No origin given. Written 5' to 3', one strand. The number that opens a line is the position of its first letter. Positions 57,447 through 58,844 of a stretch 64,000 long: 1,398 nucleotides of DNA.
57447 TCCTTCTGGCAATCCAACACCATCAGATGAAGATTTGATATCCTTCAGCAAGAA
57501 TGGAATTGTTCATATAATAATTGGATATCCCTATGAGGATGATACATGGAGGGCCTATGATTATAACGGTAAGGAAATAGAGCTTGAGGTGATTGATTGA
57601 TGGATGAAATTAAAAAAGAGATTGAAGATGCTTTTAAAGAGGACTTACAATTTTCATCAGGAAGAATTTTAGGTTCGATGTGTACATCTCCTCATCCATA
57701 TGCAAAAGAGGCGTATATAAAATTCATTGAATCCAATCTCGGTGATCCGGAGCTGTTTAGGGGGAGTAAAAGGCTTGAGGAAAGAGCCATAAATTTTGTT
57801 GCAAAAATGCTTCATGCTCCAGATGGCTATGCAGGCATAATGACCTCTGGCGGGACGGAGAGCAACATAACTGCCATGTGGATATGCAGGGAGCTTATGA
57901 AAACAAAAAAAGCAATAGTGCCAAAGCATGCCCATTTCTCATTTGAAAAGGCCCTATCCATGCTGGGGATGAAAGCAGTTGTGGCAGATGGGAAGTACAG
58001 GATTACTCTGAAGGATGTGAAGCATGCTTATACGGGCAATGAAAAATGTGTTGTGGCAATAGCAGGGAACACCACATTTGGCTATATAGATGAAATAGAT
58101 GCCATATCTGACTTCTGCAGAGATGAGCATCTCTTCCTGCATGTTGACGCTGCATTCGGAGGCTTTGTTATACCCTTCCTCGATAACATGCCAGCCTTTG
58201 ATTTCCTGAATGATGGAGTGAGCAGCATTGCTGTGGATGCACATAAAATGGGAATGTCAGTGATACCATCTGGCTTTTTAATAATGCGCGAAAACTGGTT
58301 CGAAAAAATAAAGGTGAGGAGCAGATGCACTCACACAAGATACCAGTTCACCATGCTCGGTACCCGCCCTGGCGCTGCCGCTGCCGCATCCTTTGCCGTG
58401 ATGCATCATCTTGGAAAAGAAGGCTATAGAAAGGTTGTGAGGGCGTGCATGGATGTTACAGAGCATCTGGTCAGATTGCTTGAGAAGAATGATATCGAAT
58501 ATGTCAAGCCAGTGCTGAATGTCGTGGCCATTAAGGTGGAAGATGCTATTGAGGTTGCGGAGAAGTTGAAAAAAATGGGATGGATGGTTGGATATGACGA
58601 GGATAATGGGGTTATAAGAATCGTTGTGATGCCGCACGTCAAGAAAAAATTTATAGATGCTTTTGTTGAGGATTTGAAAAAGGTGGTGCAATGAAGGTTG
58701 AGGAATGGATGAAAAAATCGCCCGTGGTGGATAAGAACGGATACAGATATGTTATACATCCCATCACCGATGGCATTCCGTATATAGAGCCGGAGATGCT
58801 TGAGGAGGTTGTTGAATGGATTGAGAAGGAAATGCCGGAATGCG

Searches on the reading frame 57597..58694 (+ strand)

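Call 65: search_protein_families(library=pfam, proteins=[window:57597-58694:+], max_evalue=0.00001)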
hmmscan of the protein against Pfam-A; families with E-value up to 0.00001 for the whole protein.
window:57597-58694:+ (365 aa): 3 families
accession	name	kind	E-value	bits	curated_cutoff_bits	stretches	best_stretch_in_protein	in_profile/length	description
PF00282.25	Pyridoxal_deC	-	4.4e-23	82.1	27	1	59-299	79-357/375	Pyridoxal-dependent decarboxylase conserved domain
PF00266.25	Aminotran_5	-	9.6e-10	38.4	21.5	1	64-187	48-178/371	Aminotransferase class-V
PF00155.27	Aminotran_1_2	-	5.3e-09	36.2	19.7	1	54-350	41-351/361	Aminotransferase class I and II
